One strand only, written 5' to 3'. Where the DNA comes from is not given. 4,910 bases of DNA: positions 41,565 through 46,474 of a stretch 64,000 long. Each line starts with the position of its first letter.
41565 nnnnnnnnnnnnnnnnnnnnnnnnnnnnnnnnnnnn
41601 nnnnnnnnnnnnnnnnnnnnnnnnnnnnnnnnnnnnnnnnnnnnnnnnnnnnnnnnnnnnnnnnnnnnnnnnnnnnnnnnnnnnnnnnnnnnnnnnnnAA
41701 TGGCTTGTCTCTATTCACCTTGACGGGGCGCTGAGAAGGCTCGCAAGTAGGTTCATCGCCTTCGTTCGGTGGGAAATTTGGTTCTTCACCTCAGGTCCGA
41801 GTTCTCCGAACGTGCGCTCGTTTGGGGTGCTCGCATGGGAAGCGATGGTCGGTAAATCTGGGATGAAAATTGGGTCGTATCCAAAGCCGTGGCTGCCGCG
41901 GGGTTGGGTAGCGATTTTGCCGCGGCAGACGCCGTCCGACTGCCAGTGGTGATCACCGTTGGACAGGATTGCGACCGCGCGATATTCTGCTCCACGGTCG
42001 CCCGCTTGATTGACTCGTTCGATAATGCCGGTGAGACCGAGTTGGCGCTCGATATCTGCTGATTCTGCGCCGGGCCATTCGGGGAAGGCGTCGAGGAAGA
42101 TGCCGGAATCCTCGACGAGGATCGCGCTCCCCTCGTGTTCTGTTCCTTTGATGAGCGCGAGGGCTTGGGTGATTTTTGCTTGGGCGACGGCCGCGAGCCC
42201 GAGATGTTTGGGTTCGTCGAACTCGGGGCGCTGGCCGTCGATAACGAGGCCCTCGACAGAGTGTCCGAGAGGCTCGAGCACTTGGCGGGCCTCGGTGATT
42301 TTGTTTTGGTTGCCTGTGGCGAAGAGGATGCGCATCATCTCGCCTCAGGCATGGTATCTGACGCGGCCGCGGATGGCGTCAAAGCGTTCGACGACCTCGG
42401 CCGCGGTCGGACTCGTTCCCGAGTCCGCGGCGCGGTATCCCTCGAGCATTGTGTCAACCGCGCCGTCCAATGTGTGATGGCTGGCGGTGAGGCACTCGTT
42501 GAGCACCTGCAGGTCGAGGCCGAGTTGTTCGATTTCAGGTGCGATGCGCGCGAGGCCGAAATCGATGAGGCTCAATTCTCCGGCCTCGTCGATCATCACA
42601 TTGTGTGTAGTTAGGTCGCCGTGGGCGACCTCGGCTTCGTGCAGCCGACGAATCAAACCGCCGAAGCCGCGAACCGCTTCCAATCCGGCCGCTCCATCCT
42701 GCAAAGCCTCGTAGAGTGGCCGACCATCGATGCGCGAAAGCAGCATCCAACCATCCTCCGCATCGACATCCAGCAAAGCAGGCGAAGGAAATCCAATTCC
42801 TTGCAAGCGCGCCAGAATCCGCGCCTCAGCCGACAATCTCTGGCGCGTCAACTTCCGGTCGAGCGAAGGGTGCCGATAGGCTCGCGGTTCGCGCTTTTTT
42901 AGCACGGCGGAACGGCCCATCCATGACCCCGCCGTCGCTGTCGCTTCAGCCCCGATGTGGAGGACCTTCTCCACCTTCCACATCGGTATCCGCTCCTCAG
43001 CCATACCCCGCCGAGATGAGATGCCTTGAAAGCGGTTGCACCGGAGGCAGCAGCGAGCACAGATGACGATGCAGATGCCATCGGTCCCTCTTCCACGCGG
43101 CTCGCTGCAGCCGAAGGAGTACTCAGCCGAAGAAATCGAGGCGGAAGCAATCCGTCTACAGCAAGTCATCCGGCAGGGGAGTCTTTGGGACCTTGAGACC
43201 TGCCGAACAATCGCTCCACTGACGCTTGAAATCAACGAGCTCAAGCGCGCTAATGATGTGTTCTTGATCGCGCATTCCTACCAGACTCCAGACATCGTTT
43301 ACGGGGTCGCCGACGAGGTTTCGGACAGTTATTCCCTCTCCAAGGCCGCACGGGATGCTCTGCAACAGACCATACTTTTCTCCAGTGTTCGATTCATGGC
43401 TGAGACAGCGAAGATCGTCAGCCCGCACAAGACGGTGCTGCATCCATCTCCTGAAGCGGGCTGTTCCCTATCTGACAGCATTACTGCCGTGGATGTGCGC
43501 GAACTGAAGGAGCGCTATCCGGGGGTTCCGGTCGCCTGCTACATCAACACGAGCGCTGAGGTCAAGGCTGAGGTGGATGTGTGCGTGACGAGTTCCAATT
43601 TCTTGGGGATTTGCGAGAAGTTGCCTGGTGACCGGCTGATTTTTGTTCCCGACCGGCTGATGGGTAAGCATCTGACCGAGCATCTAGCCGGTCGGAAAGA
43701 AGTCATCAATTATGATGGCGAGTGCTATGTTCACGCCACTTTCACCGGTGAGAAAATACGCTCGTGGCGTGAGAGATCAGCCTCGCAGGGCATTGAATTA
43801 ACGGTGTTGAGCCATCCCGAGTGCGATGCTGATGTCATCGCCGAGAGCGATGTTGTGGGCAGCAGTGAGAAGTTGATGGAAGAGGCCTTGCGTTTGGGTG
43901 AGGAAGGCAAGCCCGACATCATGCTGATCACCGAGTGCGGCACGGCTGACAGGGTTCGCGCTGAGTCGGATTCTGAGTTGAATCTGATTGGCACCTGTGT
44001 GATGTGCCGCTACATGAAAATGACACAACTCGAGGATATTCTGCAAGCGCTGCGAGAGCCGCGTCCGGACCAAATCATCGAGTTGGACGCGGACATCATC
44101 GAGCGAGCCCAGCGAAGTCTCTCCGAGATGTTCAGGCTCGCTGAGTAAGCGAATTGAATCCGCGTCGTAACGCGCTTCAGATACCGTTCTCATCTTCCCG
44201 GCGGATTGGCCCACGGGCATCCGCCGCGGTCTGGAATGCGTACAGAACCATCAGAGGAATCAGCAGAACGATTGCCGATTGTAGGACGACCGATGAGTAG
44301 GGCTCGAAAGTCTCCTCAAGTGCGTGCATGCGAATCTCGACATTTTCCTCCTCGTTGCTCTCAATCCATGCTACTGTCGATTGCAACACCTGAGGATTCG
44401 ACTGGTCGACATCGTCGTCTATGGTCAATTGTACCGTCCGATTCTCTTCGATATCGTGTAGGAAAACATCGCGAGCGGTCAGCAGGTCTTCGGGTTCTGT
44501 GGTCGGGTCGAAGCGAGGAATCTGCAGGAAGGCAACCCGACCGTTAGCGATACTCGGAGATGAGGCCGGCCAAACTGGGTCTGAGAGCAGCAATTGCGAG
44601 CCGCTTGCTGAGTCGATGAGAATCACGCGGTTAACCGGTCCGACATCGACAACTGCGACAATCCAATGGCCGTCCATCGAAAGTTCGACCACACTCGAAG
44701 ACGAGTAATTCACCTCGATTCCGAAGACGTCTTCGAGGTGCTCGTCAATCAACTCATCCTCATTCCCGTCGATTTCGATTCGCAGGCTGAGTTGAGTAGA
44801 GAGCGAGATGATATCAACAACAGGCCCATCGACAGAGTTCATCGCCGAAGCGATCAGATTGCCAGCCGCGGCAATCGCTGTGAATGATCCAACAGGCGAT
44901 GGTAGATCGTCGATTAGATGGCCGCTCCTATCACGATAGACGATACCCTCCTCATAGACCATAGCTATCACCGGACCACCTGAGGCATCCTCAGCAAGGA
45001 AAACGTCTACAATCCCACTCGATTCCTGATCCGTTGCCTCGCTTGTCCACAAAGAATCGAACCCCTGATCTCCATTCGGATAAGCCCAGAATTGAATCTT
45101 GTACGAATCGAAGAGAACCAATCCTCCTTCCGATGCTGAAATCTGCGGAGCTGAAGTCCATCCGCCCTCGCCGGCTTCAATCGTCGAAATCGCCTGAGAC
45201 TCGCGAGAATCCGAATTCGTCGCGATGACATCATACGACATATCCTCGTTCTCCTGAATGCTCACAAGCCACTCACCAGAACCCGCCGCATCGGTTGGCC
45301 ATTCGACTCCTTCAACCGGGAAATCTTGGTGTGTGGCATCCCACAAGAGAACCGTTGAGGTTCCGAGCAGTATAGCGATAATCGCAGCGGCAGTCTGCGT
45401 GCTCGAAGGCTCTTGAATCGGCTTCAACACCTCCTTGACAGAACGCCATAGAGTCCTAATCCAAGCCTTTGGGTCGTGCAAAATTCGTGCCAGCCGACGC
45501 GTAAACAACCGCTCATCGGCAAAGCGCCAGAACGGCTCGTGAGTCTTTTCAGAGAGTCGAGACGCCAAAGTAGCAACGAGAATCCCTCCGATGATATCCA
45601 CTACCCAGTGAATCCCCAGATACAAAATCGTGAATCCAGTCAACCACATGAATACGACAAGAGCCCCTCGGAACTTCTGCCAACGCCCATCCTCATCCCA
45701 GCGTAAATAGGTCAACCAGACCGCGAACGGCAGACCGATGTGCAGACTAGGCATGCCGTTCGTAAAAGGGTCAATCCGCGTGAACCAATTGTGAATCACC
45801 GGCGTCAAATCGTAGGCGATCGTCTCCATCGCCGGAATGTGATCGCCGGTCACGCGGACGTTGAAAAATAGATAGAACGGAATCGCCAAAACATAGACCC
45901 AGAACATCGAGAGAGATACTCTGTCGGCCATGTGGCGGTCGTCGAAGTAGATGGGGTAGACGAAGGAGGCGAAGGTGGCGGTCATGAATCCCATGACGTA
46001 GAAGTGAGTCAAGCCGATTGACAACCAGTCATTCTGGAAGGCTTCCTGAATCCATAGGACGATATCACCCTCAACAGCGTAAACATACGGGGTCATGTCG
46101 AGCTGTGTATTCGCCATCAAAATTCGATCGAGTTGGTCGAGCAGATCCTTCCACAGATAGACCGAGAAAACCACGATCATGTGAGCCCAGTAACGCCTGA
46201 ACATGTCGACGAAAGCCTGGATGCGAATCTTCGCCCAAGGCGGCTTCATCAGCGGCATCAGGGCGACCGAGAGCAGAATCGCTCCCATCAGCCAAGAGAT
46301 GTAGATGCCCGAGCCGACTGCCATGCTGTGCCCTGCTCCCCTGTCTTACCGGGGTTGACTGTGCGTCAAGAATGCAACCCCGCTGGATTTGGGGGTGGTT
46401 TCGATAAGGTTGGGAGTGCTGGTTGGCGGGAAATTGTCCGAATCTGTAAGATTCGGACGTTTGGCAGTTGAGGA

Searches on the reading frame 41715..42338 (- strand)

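Call 72: search_protein_families(library=pfam, proteins=[window:41715-42338:-], max_evalue=0.001)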
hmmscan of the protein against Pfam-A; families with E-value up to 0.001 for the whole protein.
window:41715-42338:- (207 aa): 1 family
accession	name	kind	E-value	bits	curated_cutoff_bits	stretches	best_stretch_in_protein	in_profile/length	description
PF01725.21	Ham1p_like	-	7.2e-38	130.8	22.5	1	4-199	1-184/186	Ham1 family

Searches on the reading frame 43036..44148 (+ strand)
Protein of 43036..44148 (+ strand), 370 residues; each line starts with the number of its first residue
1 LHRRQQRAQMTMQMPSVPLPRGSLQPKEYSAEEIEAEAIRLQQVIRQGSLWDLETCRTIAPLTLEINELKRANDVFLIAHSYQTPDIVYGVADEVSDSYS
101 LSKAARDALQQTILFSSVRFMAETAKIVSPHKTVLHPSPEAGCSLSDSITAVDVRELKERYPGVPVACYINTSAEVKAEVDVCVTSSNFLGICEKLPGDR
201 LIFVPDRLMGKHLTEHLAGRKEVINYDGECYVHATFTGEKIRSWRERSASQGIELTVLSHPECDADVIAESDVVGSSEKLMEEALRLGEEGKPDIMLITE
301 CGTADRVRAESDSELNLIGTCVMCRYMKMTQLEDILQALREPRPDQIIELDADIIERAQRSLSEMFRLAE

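Call 73: search_protein_families(library=pfam, proteins=[window:43036-44148:+], max_evalue=0.001)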
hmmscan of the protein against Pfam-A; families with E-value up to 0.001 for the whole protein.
window:43036-44148:+ (370 aa): 1 family
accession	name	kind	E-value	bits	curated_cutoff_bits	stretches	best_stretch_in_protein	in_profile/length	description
PF02445.21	NadA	-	1.9e-85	287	27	1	65-366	2-294/295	Quinolinate synthetase A protein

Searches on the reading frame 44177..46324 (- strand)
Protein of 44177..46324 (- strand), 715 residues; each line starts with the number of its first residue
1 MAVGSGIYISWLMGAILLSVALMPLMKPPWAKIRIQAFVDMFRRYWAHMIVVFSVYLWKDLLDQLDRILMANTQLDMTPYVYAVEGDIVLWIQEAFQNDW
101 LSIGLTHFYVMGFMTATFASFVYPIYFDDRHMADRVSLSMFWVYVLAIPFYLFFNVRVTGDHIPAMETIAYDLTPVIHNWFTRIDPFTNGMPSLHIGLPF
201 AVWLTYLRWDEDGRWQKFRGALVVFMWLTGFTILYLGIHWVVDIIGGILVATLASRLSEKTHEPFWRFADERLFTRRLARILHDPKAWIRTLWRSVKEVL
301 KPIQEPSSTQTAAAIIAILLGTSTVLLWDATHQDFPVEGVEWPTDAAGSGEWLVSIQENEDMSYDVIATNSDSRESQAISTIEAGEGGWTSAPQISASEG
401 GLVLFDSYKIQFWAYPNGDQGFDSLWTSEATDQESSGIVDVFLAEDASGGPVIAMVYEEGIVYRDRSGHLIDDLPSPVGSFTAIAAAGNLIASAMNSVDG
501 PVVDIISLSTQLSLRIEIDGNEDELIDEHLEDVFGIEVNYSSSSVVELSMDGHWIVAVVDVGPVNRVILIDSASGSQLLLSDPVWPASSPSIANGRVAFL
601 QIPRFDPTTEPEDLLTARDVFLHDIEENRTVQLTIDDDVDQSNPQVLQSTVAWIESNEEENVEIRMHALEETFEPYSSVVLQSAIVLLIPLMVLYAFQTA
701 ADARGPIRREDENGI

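Call 73: search_protein_families(library=pfam, proteins=[window:44177-46324:-], max_evalue=0.001)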
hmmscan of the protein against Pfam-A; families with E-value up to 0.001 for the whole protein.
window:44177-46324:- (715 aa): 2 families
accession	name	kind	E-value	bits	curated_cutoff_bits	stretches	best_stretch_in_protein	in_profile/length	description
PF14378.12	PAP2_3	-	1.7e-09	38.2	27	1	87-255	13-188/190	PAP2 superfamily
PF01569.27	PAP2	-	2.3e-06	27.8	27.2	1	183-257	47-120/130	PAP2 superfamily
